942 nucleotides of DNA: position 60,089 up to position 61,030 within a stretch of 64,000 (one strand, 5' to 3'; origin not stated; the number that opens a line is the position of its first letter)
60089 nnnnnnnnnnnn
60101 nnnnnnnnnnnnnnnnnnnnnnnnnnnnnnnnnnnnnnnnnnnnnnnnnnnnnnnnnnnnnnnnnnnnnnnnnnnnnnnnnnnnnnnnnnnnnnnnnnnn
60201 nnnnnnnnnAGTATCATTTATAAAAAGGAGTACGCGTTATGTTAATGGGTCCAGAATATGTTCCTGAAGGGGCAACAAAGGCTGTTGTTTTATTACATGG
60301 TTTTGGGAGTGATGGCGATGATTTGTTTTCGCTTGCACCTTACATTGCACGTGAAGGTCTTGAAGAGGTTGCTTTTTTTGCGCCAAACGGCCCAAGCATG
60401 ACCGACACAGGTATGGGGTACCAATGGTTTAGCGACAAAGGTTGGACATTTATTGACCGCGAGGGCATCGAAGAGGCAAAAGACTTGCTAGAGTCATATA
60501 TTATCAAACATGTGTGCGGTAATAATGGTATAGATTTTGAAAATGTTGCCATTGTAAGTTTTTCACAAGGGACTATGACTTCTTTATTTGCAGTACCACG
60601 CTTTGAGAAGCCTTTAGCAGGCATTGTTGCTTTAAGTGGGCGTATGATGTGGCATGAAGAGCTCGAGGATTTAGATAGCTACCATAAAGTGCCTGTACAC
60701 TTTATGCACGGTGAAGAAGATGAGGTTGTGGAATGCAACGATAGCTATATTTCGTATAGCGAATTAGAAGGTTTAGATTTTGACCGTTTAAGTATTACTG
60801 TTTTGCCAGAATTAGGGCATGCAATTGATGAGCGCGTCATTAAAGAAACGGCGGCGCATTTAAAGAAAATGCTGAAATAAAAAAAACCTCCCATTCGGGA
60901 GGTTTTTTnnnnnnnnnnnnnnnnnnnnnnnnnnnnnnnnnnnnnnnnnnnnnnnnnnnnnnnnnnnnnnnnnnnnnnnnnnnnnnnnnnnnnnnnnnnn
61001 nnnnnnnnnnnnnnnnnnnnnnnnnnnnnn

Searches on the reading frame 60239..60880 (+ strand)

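Call 3: search_protein_families(library=pfam, proteins=[window:60239-60880:+], max_evalue=0.01)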
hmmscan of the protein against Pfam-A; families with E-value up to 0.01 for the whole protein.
window:60239-60880:+ (213 aa): 7 families
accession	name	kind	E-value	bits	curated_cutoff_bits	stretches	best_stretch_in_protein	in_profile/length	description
PF02230.22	Abhydrolase_2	-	1.9e-29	103.5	23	1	12-211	13-216/217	Phospholipase/Carboxylesterase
PF00561.26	Abhydrolase_1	-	2.5e-06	27.8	25.8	1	15-146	2-113/245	alpha/beta hydrolase fold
PF03959.19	FSH1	-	8.3e-06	26.1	21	1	49-169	58-179/211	Serine hydrolase (FSH1)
PF12697.13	Abhydrolase_6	-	9.3e-05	23.6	26.3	1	16-136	1-94/217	Alpha/beta hydrolase family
PF12146.15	Hydrolase_4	-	0.00085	19.1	27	0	144-195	185-233/239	Serine aminopeptidase, S33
PF05057.20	DUF676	-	0.0058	16.6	20.3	0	13-124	5-101/217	Putative serine esterase (DUF676)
PF00326.27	Peptidase_S9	-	0.0062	16.5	22.6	0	146-199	136-194/213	Prolyl oligopeptidase family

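Call 4: search_protein_families(library=ncbifam, proteins=[window:60239-60880:+], max_evalue=0.01)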
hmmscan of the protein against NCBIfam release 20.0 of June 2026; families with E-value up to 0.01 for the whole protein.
window:60239-60880:+ (213 aa): 5 families
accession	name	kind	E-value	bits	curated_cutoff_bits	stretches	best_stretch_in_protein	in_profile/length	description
NF008525.0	PRK11460.1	equivalog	4.3e-23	81.8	191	1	13-211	16-208/232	esterase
NF050058.1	e_dPHAscl_type1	hypoth_equivalog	3.6e-07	30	150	1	7-138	13-141/276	extracellular catalytic domain type 1 short-chain-length polyhydroxyalkanoate depolymerase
NF011457.0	PRK14875.1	equivalog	0.00032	19.8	307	0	10-37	129-156/372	acetoin dehydrogenase dihydrolipoyllysine-residue acetyltransferase subunit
NF007857.0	PRK10566.1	equivalog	0.00094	19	201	0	140-211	176-248/249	esterase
NF047577.1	quino_deg_MhqD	equivalog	0.0023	17.7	325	1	15-169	14-159/195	methylhydroquinone degradation carboxylesterase MhqD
